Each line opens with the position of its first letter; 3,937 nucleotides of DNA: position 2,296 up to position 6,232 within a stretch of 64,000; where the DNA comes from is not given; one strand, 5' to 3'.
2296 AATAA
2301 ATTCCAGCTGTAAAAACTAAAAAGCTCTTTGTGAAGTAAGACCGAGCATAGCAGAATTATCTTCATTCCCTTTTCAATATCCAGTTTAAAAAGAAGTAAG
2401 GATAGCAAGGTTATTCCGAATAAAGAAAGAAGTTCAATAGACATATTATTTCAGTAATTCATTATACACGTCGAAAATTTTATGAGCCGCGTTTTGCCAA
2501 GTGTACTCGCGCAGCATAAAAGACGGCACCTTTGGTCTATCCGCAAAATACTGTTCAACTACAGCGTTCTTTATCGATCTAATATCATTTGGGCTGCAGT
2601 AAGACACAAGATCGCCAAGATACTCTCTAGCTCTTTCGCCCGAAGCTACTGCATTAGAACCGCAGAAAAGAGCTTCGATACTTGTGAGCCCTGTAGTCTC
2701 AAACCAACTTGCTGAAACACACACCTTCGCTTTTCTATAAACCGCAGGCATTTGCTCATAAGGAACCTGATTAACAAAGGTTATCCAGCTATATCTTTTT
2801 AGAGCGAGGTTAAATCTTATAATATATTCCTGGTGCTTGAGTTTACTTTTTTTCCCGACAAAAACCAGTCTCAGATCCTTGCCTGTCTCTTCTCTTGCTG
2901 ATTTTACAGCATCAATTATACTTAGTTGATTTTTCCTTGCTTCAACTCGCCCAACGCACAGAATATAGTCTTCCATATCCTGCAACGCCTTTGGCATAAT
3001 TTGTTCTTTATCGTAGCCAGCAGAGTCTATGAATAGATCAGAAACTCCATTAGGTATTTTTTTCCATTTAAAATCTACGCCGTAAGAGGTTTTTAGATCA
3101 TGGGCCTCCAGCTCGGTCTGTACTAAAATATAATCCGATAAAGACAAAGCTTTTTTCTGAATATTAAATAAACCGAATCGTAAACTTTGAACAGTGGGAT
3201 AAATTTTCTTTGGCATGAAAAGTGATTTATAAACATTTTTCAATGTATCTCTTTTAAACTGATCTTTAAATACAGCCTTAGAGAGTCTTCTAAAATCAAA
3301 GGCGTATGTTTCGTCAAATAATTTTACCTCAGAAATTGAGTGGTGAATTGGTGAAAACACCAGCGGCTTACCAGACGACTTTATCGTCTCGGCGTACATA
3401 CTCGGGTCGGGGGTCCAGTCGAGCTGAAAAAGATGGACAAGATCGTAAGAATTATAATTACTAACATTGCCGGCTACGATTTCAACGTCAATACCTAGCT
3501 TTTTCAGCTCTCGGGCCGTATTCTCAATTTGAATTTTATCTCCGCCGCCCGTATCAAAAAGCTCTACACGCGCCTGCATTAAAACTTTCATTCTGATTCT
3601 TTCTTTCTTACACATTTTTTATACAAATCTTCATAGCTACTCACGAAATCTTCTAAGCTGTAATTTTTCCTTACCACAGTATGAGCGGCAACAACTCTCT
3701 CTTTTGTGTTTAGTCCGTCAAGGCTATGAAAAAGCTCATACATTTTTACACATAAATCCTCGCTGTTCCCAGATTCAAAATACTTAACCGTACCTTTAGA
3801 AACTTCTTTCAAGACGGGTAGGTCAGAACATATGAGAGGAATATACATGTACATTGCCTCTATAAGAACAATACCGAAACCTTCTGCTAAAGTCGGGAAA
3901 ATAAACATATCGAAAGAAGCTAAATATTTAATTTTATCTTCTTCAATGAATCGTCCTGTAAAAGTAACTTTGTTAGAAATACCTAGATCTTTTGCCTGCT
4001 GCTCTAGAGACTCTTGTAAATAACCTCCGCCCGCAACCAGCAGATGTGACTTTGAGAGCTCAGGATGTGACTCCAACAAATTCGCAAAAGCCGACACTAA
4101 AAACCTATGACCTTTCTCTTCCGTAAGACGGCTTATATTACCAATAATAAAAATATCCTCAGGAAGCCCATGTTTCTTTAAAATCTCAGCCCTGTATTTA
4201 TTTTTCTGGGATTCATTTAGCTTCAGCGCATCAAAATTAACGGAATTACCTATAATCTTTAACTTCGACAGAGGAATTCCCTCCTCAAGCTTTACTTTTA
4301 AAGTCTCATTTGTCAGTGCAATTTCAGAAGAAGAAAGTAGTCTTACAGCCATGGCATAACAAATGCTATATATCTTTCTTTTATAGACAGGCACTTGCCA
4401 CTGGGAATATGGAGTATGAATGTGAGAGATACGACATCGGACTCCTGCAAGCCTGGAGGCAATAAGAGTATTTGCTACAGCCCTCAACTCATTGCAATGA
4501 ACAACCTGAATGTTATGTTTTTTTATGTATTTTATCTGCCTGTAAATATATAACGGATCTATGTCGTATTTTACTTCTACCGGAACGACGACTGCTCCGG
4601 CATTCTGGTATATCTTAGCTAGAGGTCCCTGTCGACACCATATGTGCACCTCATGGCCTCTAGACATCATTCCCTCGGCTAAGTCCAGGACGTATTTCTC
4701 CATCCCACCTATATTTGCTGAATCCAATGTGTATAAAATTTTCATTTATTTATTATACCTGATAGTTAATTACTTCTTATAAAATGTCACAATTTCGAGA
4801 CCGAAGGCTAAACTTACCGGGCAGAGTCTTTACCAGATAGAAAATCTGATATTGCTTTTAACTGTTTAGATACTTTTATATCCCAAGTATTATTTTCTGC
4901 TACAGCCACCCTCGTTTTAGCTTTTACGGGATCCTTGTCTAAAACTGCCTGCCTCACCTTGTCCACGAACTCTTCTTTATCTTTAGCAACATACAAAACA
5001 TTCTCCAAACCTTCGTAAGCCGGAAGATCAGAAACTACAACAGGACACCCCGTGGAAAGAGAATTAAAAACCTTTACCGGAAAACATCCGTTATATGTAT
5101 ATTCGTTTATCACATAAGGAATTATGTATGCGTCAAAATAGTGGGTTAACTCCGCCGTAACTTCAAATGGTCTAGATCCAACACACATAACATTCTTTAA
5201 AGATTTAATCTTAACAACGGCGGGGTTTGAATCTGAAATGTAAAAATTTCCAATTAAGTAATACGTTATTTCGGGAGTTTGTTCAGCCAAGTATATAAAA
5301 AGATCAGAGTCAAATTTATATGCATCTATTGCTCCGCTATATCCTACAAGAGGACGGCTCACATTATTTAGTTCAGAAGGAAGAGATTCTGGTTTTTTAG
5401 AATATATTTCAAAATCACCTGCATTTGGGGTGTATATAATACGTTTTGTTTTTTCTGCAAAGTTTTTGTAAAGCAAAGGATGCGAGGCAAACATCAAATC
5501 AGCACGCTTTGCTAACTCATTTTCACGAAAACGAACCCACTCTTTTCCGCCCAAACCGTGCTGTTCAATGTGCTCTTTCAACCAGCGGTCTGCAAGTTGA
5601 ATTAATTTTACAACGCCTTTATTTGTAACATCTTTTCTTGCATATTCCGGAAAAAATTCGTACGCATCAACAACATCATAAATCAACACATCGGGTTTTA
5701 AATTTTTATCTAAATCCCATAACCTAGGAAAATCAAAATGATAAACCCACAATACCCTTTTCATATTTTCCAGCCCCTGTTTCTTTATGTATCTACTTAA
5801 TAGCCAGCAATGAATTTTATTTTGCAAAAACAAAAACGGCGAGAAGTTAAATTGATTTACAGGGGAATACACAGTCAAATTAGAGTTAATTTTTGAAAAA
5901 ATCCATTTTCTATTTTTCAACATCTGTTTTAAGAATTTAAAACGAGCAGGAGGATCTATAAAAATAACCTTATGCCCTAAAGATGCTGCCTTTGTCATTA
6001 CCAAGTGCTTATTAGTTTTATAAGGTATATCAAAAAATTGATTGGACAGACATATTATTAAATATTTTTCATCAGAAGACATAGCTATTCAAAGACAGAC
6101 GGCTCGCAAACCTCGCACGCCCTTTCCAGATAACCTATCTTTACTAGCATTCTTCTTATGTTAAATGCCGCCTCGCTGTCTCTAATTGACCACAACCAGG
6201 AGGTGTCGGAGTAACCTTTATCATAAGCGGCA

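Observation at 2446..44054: About 42-kb co-directional glycosylation locus with an unusually expanded lipid-linked, extracytoplasmic transferase toolkit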

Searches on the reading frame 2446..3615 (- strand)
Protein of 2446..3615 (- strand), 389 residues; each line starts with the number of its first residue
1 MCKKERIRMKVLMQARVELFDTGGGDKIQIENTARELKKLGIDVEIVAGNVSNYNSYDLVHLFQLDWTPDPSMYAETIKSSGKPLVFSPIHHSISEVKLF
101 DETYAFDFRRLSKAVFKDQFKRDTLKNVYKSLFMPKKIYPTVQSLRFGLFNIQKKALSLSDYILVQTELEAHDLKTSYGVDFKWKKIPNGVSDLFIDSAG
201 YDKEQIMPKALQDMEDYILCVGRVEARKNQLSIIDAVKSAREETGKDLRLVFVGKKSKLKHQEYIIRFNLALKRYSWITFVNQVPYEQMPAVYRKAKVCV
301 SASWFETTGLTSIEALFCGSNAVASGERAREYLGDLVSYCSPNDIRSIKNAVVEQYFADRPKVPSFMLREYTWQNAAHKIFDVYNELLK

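Call 3: search_protein_families(library=pfam, proteins=[window:2449-3615:-], max_evalue=0.01)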
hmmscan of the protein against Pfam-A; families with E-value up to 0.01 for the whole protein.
window:2449-3615:- (389 aa): 3 families
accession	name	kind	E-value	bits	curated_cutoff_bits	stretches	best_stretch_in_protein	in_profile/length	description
PF00534.26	Glycos_transf_1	-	5.5e-17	62.3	26.4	1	205-351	4-151/172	Glycosyl transferases group 1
PF13692.12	Glyco_trans_1_4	-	8.7e-16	58.9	27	1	216-353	2-137/142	Glycosyl transferases group 1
PF13439.12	Glyco_transf_4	-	1.9e-05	25.2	28.5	0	135-191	109-166/170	Glycosyltransferase Family 4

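Call 103: search_protein_families(library=ncbifam, proteins=[window:2449-3615:-], max_evalue=0.00001)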
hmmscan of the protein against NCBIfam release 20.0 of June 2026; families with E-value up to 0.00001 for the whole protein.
window:2449-3615:- (389 aa): 11 families
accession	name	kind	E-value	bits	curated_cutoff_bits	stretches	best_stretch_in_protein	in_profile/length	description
TIGR04047.1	MSMEG_0565_glyc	hypoth_equivalog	2.6e-25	89.3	259.85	1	149-385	128-372/373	MSMEG_0565 family glycosyltransferase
TIGR03449.1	mycothiol_MshA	equivalog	4.2e-12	45.7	462.5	1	156-325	161-333/406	D-inositol-3-phosphate glycosyltransferase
TIGR04157.1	glyco_rSAM_CFB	subfamily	5.3e-10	38.8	400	1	150-319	160-324/406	TIGR04157 family glycosyltransferase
NF038229.1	Glyco4_Geo_Pelo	equivalog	3.2e-09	36.3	400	1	155-320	105-262/338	GPMC system family 4 glycosyltransferase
NF041010.1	glycosy_Agl16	equivalog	1.2e-08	34.2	575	1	150-387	124-351/352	glycosylation protein Agl16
TIGR03088.1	stp2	hypoth_equivalog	2.3e-08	33.5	409.05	1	160-324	138-301/374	TIGR03088 family PEP-CTERM/XrtA system glycosyltransferase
TIGR02149.1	glgA_Coryne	subfamily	2.4e-07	30.3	302.4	1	154-326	139-314/391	glycogen synthase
NF053513.1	Gtran_IagA_BgsA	equivalog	2.7e-07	29.9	460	1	157-323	103-263/333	LTA glycolipid anchor biosynthesis glycosyltransferase, IagA/BgsA family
NF050063.1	ProtGlycPglJ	equivalog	1.1e-06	28.1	500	1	159-333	144-305/363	N-acetylgalactosamine-N,N'-diacetylbacillosaminyl-diphospho-undecaprenol 4-alpha-N-acetylgalactosaminyltransferase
NF050056.1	ProtGlycPglH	equivalog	1.4e-06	27.6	600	1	211-320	175-277/354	GalNAc-alpha-(1->4)-GalNAc-alpha-(1->3)-diNAcBac-PP-undecaprenol alpha-1,4-N-acetyl-D-galactosaminyltransferase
NF038295.1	EPS_HpsP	equivalog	1.7e-06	27.3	550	1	167-387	162-387/388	hormogonium polysaccharide biosynthesis glycosyltransferase HpsP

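Call 110: find_encoding_contigs(protein=window:2446-3615:-, flank=10000, max_places=2)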
Protein window:2446-3615:- (389 aa): 4 contigs read that carry it; 2 places shown.
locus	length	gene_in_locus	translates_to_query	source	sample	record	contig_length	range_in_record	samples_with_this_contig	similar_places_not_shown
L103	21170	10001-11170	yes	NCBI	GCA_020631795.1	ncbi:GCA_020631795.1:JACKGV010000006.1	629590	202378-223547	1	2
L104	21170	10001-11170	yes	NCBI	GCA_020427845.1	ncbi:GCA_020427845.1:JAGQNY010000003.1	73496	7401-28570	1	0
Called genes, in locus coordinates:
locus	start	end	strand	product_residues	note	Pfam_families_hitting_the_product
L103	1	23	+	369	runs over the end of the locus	PF00534:Glycos_transf_1, PF13692:Glyco_trans_1_4 (weak)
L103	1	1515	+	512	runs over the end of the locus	-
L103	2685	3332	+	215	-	-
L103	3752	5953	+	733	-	-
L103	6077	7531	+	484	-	-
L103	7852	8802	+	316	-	PF13692:Glyco_trans_1_4 (weak)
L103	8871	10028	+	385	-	PF13439:Glyco_transf_4, PF13477:Glyco_trans_4_2 (weak), PF13579:Glyco_trans_4_4, PF00534:Glycos_transf_1, PF13692:Glyco_trans_1_4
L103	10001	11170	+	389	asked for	PF00534:Glycos_transf_1, PF13692:Glyco_trans_1_4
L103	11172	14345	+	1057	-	PF04932:Wzy_C, PF02366:PMT, PF13231:PMT_2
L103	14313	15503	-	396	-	PF01943:Polysacc_synt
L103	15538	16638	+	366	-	PF13439:Glyco_transf_4, PF00534:Glycos_transf_1, PF13692:Glyco_trans_1_4, PF13524:Glyco_trans_1_2 (weak)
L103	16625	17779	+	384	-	PF13439:Glyco_transf_4, PF00534:Glycos_transf_1, PF13692:Glyco_trans_1_4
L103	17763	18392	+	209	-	PF02397:Bac_transf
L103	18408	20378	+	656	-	PF13196:DUF4012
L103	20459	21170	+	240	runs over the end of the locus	PF11967:RecO_N, PF02565:RecO_C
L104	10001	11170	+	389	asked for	PF00534:Glycos_transf_1, PF13692:Glyco_trans_1_4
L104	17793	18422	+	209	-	PF02397:Bac_transf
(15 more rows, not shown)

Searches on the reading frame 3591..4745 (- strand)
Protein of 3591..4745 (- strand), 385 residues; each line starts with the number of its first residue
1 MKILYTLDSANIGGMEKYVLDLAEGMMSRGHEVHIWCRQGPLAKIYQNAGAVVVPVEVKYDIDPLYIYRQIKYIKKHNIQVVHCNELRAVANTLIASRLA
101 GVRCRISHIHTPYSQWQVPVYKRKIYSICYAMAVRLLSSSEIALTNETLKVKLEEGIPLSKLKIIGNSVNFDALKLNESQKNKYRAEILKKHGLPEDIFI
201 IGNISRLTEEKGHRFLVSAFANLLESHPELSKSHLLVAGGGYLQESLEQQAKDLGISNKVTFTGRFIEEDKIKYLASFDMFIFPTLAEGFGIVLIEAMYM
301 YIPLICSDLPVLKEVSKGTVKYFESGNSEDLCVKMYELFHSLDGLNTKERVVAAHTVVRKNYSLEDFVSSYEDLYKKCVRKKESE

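Call 3: search_protein_families(library=pfam, proteins=[window:3591-4745:-], max_evalue=0.01)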
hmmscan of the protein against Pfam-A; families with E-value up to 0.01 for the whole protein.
window:3591-4745:- (385 aa): 6 families
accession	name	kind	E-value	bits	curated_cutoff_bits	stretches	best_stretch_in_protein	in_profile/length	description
PF00534.26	Glycos_transf_1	-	1.7e-28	99.7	26.4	1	186-331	3-148/172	Glycosyl transferases group 1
PF13692.12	Glyco_trans_1_4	-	1.2e-26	94.1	27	1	200-339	3-140/142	Glycosyl transferases group 1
PF13439.12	Glyco_transf_4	-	8.8e-18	65.3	28.5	1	12-171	1-168/170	Glycosyltransferase Family 4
PF13579.12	Glyco_trans_4_4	-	4.6e-12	47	29.7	1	13-138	1-133/158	Glycosyl transferase 4-like domain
PF13477.12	Glyco_trans_4_2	-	1.9e-06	28.5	23.4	1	16-132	10-131/139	Glycosyl transferase 4-like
PF20706.3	GT4-conflict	-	5.1e-05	22.9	26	1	198-308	200-312/385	Family 4 Glycosyltransferase in conflict systems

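Call 103: search_protein_families(library=ncbifam, proteins=[window:3591-4745:-], max_evalue=0.00001)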
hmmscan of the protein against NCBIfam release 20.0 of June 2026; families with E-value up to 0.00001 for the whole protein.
window:3591-4745:- (385 aa): 27 families (the best 25 are shown)
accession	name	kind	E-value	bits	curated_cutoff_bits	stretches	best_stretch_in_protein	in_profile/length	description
TIGR03088.1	stp2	hypoth_equivalog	1.1e-28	100.4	409.05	1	11-377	12-372/374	TIGR03088 family PEP-CTERM/XrtA system glycosyltransferase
TIGR04157.1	glyco_rSAM_CFB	subfamily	1.5e-21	76.8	400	1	142-375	174-406/406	TIGR04157 family glycosyltransferase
TIGR03999.1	thiol_BshA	equivalog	1.1e-20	73.9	273.7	1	21-379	20-374/375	N-acetyl-alpha-D-glucosaminyl L-malate synthase BshA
NF046085.1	XrtY_assoc_Gly1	equivalog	1.5e-19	70.1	400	1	110-379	134-385/387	XrtY-associated glycosyltransferase XYAG1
TIGR04063.1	stp3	hypoth_equivalog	5.3e-18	65.1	442.05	1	143-378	162-395/397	TIGR04063 family PEP-CTERM/XrtA system glycosyltransferase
NF047684.1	TeichurnBiosyTuaC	equivalog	2.2e-17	63.1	550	1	140-378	166-389/391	teichuronic acid biosynthesis protein TuaC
TIGR04047.1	MSMEG_0565_glyc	hypoth_equivalog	4e-17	62.4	259.85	1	19-363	18-359/373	MSMEG_0565 family glycosyltransferase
NF038295.1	EPS_HpsP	equivalog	7.4e-17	61.4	550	1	177-377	186-386/388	hormogonium polysaccharide biosynthesis glycosyltransferase HpsP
TIGR03449.1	mycothiol_MshA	equivalog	7.2e-16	58.1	462.5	1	185-377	207-402/406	D-inositol-3-phosphate glycosyltransferase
NF038298.1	EPS_HpsO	equivalog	3.1e-14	52.6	575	1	180-343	183-354/388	hormogonium polysaccharide biosynthesis glycosyltransferase HpsO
NF041876.1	EPS_EpsE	equivalog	2.3e-13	50.1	400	1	201-315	217-333/389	exopolysaccharide biosynthesis GT4 family glycosyltransferase EpsE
NF050063.1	ProtGlycPglJ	equivalog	6.1e-13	48.7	500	1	120-308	123-296/363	N-acetylgalactosamine-N,N'-diacetylbacillosaminyl-diphospho-undecaprenol 4-alpha-N-acetylgalactosaminyltransferase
NF038255.1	exopoly_VpsD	equivalog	9e-13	47.8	300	1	244-379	249-380/381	VpsD family glycosyltransferase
NF049988.1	MGlcDAGSynMgs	equivalog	6.4e-12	45.5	400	1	11-382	13-391/398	alpha-monoglucosyldiacylglycerol synthase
TIGR02095.1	glgA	subfamily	1.4e-11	43.8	328.45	1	169-376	265-475/477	glycogen/starch synthase, ADP-glucose type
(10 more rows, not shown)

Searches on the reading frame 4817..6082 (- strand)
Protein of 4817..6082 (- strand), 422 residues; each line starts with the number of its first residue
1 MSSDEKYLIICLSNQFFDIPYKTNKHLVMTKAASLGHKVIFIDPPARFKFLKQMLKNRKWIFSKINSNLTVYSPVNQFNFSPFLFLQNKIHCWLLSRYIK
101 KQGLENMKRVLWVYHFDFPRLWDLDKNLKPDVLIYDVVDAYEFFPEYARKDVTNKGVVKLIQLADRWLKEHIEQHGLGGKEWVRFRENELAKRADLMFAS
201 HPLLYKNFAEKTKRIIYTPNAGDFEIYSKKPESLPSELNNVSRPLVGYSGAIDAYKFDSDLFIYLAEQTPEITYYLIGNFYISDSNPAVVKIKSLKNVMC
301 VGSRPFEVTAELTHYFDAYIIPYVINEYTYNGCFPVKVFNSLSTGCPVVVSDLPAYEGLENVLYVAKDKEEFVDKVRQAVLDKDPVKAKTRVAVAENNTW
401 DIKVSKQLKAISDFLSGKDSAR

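Call 3: search_protein_families(library=pfam, proteins=[window:4817-6082:-], max_evalue=0.01)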
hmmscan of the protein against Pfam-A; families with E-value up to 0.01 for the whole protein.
window:4817-6082:- (422 aa): 2 families
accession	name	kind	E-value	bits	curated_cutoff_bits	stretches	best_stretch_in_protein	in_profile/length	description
PF13692.12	Glyco_trans_1_4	-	1e-06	29.5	27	1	271-380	33-140/142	Glycosyl transferases group 1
PF13524.12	Glyco_trans_1_2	-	0.0015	19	25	1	326-384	52-116/144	Glycosyl transferase-like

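Call 103: search_protein_families(library=ncbifam, proteins=[window:4817-6082:-], max_evalue=0.00001)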
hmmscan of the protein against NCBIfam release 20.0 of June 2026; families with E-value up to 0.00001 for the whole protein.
window:4817-6082:- (422 aa): 2 families
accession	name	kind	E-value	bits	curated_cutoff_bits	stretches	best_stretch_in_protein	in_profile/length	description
NF047676.1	TeichurnBiosyTuaH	equivalog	2.1e-18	66.4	550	1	186-404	151-377/384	teichuronic acid biosynthesis protein TuaH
NF053513.1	Gtran_IagA_BgsA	equivalog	5.7e-07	28.8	460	1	262-411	179-327/333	LTA glycolipid anchor biosynthesis glycosyltransferase, IagA/BgsA family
